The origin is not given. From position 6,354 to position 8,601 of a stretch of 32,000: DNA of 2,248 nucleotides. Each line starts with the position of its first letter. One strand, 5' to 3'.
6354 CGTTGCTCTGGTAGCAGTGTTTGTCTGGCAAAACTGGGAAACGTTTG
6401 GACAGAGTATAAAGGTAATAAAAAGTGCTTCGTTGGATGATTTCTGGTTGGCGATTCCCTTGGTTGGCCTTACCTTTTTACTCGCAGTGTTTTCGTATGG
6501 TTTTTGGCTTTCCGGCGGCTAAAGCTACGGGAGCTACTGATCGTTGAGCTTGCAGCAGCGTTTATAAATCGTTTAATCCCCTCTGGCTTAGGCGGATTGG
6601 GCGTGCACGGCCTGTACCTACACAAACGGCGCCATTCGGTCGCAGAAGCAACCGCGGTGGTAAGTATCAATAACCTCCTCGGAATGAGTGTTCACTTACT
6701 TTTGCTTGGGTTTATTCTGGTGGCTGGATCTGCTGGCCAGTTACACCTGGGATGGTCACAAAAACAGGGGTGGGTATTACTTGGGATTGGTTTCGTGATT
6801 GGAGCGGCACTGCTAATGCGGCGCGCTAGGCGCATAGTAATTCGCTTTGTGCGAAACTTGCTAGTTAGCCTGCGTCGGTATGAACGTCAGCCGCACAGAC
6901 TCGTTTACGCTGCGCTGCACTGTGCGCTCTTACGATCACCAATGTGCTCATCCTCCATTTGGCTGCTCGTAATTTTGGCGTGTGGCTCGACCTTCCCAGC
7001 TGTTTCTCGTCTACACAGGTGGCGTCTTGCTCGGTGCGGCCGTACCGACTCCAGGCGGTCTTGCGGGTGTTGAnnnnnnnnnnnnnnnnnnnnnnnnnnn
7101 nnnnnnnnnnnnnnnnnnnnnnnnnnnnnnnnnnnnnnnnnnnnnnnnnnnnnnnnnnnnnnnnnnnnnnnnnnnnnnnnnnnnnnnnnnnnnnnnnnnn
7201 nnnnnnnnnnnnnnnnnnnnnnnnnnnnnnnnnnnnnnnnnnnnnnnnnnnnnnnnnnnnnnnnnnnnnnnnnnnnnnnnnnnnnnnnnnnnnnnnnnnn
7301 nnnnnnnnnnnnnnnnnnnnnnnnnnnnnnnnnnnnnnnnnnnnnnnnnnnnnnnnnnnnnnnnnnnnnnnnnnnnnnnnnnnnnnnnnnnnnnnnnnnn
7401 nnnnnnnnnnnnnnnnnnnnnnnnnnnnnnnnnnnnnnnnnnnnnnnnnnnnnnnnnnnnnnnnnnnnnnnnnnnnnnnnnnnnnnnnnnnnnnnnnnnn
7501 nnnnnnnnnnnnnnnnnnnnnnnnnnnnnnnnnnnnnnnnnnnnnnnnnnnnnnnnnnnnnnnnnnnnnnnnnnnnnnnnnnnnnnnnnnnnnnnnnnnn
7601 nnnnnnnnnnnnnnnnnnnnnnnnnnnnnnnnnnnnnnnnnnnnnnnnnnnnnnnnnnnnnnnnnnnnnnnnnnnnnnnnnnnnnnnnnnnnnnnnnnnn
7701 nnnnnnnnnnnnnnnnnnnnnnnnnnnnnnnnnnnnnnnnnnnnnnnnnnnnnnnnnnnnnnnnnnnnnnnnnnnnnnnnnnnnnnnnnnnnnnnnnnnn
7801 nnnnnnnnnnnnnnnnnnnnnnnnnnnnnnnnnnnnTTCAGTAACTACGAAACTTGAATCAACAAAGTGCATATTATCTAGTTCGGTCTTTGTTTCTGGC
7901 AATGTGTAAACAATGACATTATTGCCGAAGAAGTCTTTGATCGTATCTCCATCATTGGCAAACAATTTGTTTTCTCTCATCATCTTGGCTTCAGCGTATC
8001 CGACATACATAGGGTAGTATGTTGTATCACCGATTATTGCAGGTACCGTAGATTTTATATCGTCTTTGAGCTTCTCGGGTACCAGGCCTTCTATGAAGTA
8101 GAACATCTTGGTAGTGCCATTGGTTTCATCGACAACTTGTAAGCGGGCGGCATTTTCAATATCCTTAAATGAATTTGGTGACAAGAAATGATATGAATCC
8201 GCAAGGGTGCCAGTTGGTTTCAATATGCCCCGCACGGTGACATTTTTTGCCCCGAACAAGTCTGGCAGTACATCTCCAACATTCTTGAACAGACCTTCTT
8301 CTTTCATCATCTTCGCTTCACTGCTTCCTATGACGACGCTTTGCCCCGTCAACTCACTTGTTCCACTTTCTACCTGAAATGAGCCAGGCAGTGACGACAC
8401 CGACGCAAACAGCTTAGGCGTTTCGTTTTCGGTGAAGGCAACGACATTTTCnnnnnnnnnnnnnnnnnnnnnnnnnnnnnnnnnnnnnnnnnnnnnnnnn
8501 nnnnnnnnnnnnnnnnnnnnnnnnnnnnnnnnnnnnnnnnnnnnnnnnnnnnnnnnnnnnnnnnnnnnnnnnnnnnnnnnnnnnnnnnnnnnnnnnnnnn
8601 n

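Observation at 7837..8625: CopA P1B-ATPase carries an extra TM helix and a 237-aa tandem-repeat tail resembling MacB/FtsX extracytoplasmic domains with conserved EAKMM motifs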

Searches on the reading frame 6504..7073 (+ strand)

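Call 21: search_protein_families(library=pfam, proteins=[window:6504-7073:+], max_evalue=0.001)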
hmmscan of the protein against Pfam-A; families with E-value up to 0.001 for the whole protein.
window:6504-7073:+ (189 aa): 1 family
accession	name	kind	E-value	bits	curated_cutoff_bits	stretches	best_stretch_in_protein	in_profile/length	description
PF03706.18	LPG_synthase_TM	-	3.3e-09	37.1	33.4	1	5-161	64-227/302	Lysylphosphatidylglycerol synthase TM region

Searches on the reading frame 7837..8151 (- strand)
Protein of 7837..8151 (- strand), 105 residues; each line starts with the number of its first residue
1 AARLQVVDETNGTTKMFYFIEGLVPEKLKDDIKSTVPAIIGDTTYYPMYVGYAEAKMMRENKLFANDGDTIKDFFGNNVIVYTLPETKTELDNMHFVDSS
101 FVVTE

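Call 78: predict_structure(alignment_id=A4)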
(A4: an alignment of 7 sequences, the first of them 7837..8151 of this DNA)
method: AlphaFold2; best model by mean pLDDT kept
length: 105 residues; sequences in the alignment: 7
mean_pLDDT: 83.7   pTM: 0.76
mean pLDDT of the five models: 83.7, 82.6, 82.0, 59.3, 51.3
residues with pLDDT >= 90: 45; 70-90: 42; 50-70: 18; < 50: 0
segments of 3 or more residues with pLDDT < 50: none
pLDDT, mean of each block of 10 residues (from residue 1): 64 78 70 84 93 93 93 91 91 87 71
secondary structure, 60 per line:
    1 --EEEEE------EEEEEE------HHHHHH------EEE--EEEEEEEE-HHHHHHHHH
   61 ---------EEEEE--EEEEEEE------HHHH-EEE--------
elements in order: E3-7 E14-19 H26-31 E38-40 E43-50 H52-60 E70-74 E77-83 H90-93 E95-97
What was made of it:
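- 7837..8151 (-): Repeat 2, aa 1096-1200. Separate AF2 model pLDDT 83.7 (call 78).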

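Call 80: fold_search(model_id=the predicted structure, library=pdb)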
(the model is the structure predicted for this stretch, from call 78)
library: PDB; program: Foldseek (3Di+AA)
matches with E <= 10: 69; with E <= 0.001: 0
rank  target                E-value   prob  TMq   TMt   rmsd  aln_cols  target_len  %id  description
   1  7ark_C                1.2e-01  0.54  0.41  0.13   8.6       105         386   16  LolCDE in complex with AMP-PNP in the closed NBD state (released 2021-04-07)
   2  7arh_C                4.2e-01  0.25  0.41  0.13   7.1       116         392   11  LolCDE in complex with lipoprotein (released 2021-04-07)
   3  7ark_E                5.8e-01  0.25  0.46  0.15   7.3       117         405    8  LolCDE in complex with AMP-PNP in the closed NBD state (released 2021-04-07)
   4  2ivf_A                6.6e-01  0.21  0.30  0.04   4.2        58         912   19  Ethylbenzene dehydrogenase from Aromatoleum aromaticum (released 2006-09-14)
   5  3vdm_B                6.6e-01  0.11  0.24  0.08   8.2        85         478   18  Crystal Structure of VldE, the pseudo-glycosyltransferase which catalyzes non-glycosidic C-N coupling in Validamycin A (released 2013-01-09)
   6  9gvk_C                7.5e-01  0.18  0.41  0.13   9.5       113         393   13  Cryo-EM structure of endogenous ATP-bound LolCDE with LolD-E171Q mutations in nanodiscs (released 2025-01-08)
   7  3vdm_A                8.0e-01  0.11  0.27  0.09   8.3        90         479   17  Crystal Structure of VldE, the pseudo-glycosyltransferase which catalyzes non-glycosidic C-N coupling in Validamycin A (released 2013-01-09)
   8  4f9f_A                9.1e-01  0.10  0.25  0.09   8.2        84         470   17  Crystal Structure of VldE, the pseudo-glycosyltransferase, in complex with GDP and Trehalose (released 2012-10-17)
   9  4v4c_A                1.2e+00  0.16  0.33  0.06   5.4        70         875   17  Crystal Structure of Pyrogallol-Phloroglucinol Transhydroxylase from Pelobacter acidigallici (released 2014-07-09)
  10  8iyf_A                1.2e+00  0.09  0.25  0.08   8.3        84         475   17  Structure of VldE-H182A in complex with GDP (released 2024-04-10)
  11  4f96_A                1.3e+00  0.09  0.27  0.09   8.3        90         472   17  Crystal Structure of VldE, the pseudo-glycosyltransferase, in complex with GDP (released 2012-10-17)
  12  3vdn                  1.3e+00  0.08  0.25  0.08   8.5        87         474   15  Crystal Structure of VldE, the pseudo-glycosyltransferase, in complex with GDP (released 2013-01-09)
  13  8iye_A                1.5e+00  0.09  0.27  0.10   7.7        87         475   15  Structure of VldE-D158N in complex with GDP (released 2024-04-10)
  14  7qof_A                2.1e+00  0.10  0.27  0.07   7.4        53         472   17  Icosahedral capsid of the phicrAss001 virion (released 2023-03-29)
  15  2gre_N                2.2e+00  0.02  0.18  0.08   7.0        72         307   12  Crystal structure of Deblocking aminopeptidase from Bacillus cereus (released 2006-05-23)
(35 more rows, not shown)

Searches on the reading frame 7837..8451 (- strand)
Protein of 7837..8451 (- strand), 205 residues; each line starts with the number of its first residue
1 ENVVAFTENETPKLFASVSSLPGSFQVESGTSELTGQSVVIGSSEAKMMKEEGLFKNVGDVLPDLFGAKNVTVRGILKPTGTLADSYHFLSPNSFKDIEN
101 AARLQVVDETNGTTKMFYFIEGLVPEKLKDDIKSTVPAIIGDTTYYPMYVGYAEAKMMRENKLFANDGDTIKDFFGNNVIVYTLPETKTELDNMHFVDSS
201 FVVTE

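Call 39: find_related_loci(query=A3, collection=genome_contigs, flank=8000)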
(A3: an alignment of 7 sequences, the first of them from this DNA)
Query A3 (205 aa) in genome_contigs; peptide patterns used: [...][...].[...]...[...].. (x = any residue, [..] = any of these).
111 stretches matched a pattern; 85 encode a relative of the query (tblastn E <= 1e-3); the best 80 are kept; 80 distinct loci.
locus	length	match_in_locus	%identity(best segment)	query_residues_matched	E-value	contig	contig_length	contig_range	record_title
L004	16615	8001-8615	87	1-205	3e-121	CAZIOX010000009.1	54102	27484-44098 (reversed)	MAG TPA_asm: uncultured Candidatus Saccharibacteria bacterium isolate SRP285395_co1_272 genome assembly, contig: NODE_72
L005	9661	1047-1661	86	1-205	8e-121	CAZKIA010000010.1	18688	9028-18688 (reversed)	MAG TPA_asm: uncultured Candidatus Saccharibacteria bacterium isolate SRP285395_co1_3 genome assembly, contig: NODE_4538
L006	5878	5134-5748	83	1-205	9e-117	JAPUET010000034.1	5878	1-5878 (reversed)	MAG: Candidatus Saccharibacteria bacterium isolate labscale reactor_MAG32 NODE_7449_length_5878_cov_34.402026, whole gen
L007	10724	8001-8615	82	1-205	1e-115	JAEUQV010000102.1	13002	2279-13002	MAG: Candidatus Saccharibacteria bacterium isolate new MAG-260 k141_126882, whole genome shotgun sequence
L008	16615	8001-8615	83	1-205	4e-113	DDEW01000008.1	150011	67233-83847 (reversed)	MAG TPA_asm: Candidatus Saccharibacteria bacterium UBA1944 UBA1944_contig_13090, whole genome shotgun sequence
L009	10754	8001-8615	65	1-205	2e-90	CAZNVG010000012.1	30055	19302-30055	MAG TPA_asm: uncultured Candidatus Saccharibacteria bacterium isolate SRP342105_co1_34 genome assembly, contig: NODE_198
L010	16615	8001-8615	65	1-205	3e-89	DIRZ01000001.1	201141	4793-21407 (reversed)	MAG TPA_asm: Candidatus Saccharibacteria bacterium UBA6223 UBA6223_contig_7965, whole genome shotgun sequence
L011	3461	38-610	52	12-201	3e-54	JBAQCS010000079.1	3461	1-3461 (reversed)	MAG: Patescibacteria group bacterium isolate MFD12010_ilm_asm_bin15 k127_57025, whole genome shotgun sequence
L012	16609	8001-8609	49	1-203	1e-53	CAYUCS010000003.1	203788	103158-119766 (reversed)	MAG TPA_asm: uncultured Gammaproteobacteria bacterium isolate binchicken_co269_189 genome assembly, contig: NODE_54_leng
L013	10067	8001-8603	44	9-205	5e-50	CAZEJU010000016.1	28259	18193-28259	MAG TPA_asm: uncultured Gammaproteobacteria bacterium isolate binchicken_co105_439 genome assembly, contig: NODE_2072_le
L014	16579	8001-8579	47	12-203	5e-49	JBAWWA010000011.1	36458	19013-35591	MAG: bacterium isolate ELA025 MAG025_11, whole genome shotgun sequence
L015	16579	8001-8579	47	12-203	6e-49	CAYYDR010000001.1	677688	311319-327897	MAG TPA_asm: uncultured Gammaproteobacteria bacterium isolate SRP302447_co2_591 genome assembly, contig: NODE_22_length_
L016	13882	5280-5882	44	1-201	1e-48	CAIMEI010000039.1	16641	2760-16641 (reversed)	Candidatus Falkowbacteria bacterium isolate AlinenLipids_bin-9750 genome assembly, contig: bin-9750:039/189, whole genom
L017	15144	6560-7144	45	10-203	1e-48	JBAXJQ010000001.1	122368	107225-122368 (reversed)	MAG: Candidatus Falkowbacteria bacterium isolate ELA379 MAG379_1, whole genome shotgun sequence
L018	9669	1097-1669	48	12-201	2e-48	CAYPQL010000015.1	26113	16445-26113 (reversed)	MAG TPA_asm: uncultured Candidatus Saccharibacteria bacterium isolate SRP256446_co1_206 genome assembly, contig: NODE_44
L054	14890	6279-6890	40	5-201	1e-34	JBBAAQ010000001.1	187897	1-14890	MAG: Candidatus Woesearchaeota archaeon isolate SO_2017_GW3_46 scaffold_98_c1_OW296A_2017, whole genome shotgun sequence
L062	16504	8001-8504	38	39-201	1e-27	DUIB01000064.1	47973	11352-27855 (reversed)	MAG TPA_asm: Candidatus Woesearchaeota archaeon isolate UBA12459 contig_5571, whole genome shotgun sequence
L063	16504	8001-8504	39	39-201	2e-27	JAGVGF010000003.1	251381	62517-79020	MAG: archaeon isolate DeMMO2_15 c_000000001758, whole genome shotgun sequence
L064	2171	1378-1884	40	29-197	1e-27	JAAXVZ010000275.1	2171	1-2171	MAG: Nanoarchaeota archaeon isolate W9_Combined_metabat1_108 W9_Combined_metabat1_108_NODE_62965, whole genome shotgun s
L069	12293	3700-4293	34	4-197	5e-25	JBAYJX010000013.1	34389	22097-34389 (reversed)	MAG: archaeon isolate SO_2016_GW1_66 scaffold02292_OW334_2016, whole genome shotgun sequence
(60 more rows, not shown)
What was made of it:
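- Tried and rejected: A 7-sequence alignment worked (call 39).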

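Call 44: search_protein_families(library=pfam, alignment_id=A2, max_evalue=10)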
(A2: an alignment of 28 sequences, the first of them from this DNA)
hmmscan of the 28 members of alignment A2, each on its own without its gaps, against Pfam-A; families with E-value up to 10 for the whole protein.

A. member 1, seq(205 aa): 0 families

B. families by the number of members that match (of 28 scanned): 10 families
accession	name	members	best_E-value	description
PF12704.14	MacB_PCD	3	7.4e-05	MacB-like periplasmic core domain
PF04459.17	DUF512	2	0.019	Protein of unknown function (DUF512)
PF10119.14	MethyTransf_Reg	1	0.058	Predicted methyltransferase regulatory domain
PF02545.19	Maf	1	0.13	Maf-like protein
PF14889.11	PBP-Tp47_a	1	0.16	Penicillin-binding protein Tp47 domain a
PF19135.5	DUF5818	1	0.17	Protein of unknown function (DUF5818)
PF22829.2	HphA_C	1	0.18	HphA C-terminal domain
PF16376.10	fragilysinNterm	1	0.19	N-terminal domain of fragilysin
PF11016.13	DUF2854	1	0.19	Protein of unknown function (DUF2854)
PF21769.2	vRNAP_dom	1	2.5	Virion DNA-directed RNA polymerase domain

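Call 45: search_protein_families(library=ncbifam, alignment_id=A2, max_evalue=10)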
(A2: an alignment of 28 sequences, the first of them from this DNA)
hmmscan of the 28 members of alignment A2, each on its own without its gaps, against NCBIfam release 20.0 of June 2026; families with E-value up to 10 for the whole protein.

A. member 1, seq(205 aa): 0 families

B. families by the number of members that match (of 28 scanned): 19 families
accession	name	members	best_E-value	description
NF000728.0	PRK00042.3-2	1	0.00036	triose-phosphate isomerase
TIGR02222.1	chap_CsaA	1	0.014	export-related chaperone CsaA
NF045504.1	Xrt_dep_XDD4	1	0.016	XDD4 family exosortase-dependent surface protein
NF033649.1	LipDrop_Rv1109c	1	0.016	lipid droplet-associated protein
NF007754.0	PRK10435.1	1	0.021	cadaverine/lysine antiporter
TIGR03846.1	sulfopy_beta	1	0.022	sulfopyruvate decarboxylase subunit beta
NF007068.0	PRK09513.1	1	0.025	1-phosphofructokinase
NF007494.0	PRK10089.1-3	1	0.049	tRNA-binding protein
NF002147.0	PRK00982.1-1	1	0.051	acyl carrier protein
TIGR00229.1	sensory_box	1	0.063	PAS domain S-box protein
NF040636.1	AcpM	1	0.072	meromycolate extension acyl carrier protein AcpM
TIGR01642.1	U2AF_lg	1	0.079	U2 snRNP auxilliary factor, large subunit, splicing factor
TIGR04112.1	seleno_YedE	1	0.087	YedE family putative selenium transporter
NF007493.0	PRK10089.1-2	1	0.11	tRNA-binding protein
NF045519.1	NiFeSe_H2_mat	1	0.11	NiFeSe hydrogenase maturation protease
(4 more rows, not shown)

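Call 47: search_solved_structures(query=A2, max_evalue=10, show_alignments=4)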
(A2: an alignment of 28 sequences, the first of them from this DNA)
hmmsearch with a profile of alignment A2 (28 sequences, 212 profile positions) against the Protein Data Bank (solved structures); distinct sequences matched with E-value up to 10: 1.
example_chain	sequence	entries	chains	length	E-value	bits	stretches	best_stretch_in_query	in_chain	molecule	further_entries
3fxh_A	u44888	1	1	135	0.026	17.5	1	76-139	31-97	Integron gene cassette protein HFX_CASS2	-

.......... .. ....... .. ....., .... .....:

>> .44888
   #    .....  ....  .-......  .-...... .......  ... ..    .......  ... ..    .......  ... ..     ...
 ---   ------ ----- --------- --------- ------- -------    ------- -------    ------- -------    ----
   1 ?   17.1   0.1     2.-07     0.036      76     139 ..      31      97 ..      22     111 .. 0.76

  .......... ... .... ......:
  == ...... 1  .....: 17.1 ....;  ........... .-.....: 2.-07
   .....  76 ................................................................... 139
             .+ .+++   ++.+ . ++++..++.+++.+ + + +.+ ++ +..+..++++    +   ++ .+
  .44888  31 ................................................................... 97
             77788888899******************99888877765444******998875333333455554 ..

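Call 62: search_protein_families(library=pfam, proteins=[L054:9664-10584:+, L054:10614-11207:+, L054:4885-5544:-, L054:4610-4888:-, L054:5775-6032:+, L054:6968-9187:+, L062:8534-8827:+, L069:3178-3516:+, L069:1578-3119:+, L063:7057-7581:+], max_evalue=0.01)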
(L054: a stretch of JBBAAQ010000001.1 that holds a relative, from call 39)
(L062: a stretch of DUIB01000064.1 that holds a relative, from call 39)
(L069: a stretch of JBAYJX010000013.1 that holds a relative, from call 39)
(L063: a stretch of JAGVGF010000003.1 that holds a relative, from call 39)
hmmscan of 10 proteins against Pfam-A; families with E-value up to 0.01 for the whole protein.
L054:9664-10584:+ (306 aa): 1 family
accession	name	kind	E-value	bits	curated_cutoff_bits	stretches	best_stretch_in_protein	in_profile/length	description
PF00403.32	HMA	-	2.6e-08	34.5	24.8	1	5-62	2-61/62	Heavy-metal-associated domain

L054:10614-11207:+ (197 aa): 0 families

L054:4885-5544:- (219 aa): 1 family
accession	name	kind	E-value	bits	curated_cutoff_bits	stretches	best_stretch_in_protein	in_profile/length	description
PF24365.1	DUF7521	-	0.0012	19.6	27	1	18-84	4-68/82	Family of unknown function (DUF7521)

L054:4610-4888:- (92 aa): 7 families
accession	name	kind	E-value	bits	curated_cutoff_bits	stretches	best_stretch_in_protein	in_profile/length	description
PF14947.12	HTH_45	-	6.1e-20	71.5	25.5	1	4-84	1-74/77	Winged helix-turn-helix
PF14277.12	DUF4364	-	5.3e-05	23.5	26.9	1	36-77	31-71/162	Domain of unknown function (DUF4364)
PF24409.1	wHTH-PRTase_assc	-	0.0015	18.9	27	1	25-83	12-62/83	wHTH-PRTase associated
PF01638.23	HxlR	-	0.0037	17.5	20.8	1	35-88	30-85/91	HxlR-like helix-turn-helix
PF04458.17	DUF505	-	0.0067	15.3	28.7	1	39-81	366-408/622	Protein of unknown function (DUF505)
PF22194.2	F-93_WHD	-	0.0092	16.5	28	0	35-72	26-62/62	F-93, winged-helix domain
PF21984.2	DnaD_N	-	0.0099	16.5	27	0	8-66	19-77/101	DnaD N-terminal domain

L054:5775-6032:+ (85 aa): 1 family
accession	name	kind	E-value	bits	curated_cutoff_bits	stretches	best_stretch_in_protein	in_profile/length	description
PF09851.14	SHOCT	-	1.3e-06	28.4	27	1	61-83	5-27/28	Short C-terminal domain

L054:6968-9187:+ (739 aa): 6 families
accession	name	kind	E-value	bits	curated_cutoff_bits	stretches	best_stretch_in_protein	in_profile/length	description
PF00122.25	E1-E2_ATPase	-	6.6e-64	215.2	28.1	1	216-396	1-180/181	E1-E2 ATPase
PF00702.32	Hydrolase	-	6.6e-36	124.9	26.4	1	413-639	1-191/191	haloacid dehalogenase-like hydrolase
PF00403.32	HMA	-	1.5e-14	54.5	24.8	1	6-65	2-61/62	Heavy-metal-associated domain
PF08282.18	Hydrolase_3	-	2e-05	24.9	20.9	1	601-662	187-246/255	haloacid dehalogenase-like hydrolase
PF19991.5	HMA_2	-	0.0066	16.8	30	0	17-62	32-77/154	Heavy metal associated domain 2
PF01996.21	F420_ligase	-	0.0085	16.1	25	0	517-655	95-176/218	F420-0:Gamma-glutamyl ligase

L062:8534-8827:+ (97 aa): 1 family
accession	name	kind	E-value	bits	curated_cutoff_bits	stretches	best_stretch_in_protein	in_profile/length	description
PF00403.32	HMA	-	1.5e-16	61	24.8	1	13-73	2-62/62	Heavy-metal-associated domain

L069:3178-3516:+ (112 aa): 5 families
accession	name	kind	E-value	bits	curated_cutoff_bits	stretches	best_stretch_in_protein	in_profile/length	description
PF01022.26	HTH_5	-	1.9e-09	37.7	22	1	20-64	1-42/47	Bacterial regulatory protein, arsR family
PF12840.13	HTH_20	-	4.4e-05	23.8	27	1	18-65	1-46/51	Helix-turn-helix domain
PF25212.1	HVO_A0114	-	5.5e-05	23.3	27.6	1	17-83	18-83/84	HVO_A0114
PF01638.23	HxlR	-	0.0048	17.1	20.8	1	24-67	8-49/91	HxlR-like helix-turn-helix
PF01371.25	Trp_repressor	-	0.0081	16.6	27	0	22-71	37-86/88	Trp repressor protein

L069:1578-3119:+ (513 aa): 3 families
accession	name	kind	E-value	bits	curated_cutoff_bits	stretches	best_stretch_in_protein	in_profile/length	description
PF13386.12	DsbD_2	-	3.5e-45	154.8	24.9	1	133-334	2-199/199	Cytochrome C biogenesis protein transmembrane region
PF00403.32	HMA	-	1e-13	51.8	24.8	1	16-75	2-61/62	Heavy-metal-associated domain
PF02683.22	DsbD_TM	-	5.5e-09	36.1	27.1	1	130-312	5-188/219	Cytochrome C biogenesis protein transmembrane domain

L063:7057-7581:+ (174 aa): 9 families
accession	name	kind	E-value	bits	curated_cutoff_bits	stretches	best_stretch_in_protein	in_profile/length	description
PF24034.1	DUF7343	-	1.2e-12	47.9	27.6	1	113-171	3-61/62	Domain of unknown function (DUF7343)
PF01047.28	MarR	-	7e-09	35.9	24.6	1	122-162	11-51/59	MarR family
PF12802.13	MarR_2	-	9.3e-08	32.6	27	1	118-162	10-54/61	MarR family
PF13545.12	HTH_Crp_2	-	8.4e-05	22.9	27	1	131-164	25-58/70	Crp-like helix-turn-helix domain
PF01978.25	TrmB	-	0.00024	21.3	25.6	1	115-163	10-57/68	Sugar-specific transcriptional regulator TrmB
PF13412.12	HTH_24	-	0.0029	17.6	21.9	1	115-159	5-48/48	Winged helix-turn-helix DNA-binding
PF08222.17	HTH_CodY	-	0.0049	16.9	27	1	126-166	2-42/61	CodY helix-turn-helix domain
PF11840.14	DUF3360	-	0.006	15.8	26.2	1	11-73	98-162/503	Protein of unknown function (DUF3360)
PF02002.24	TFIIE_alpha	-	0.0079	16.5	22.9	0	108-163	7-62/105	TFIIE alpha subunit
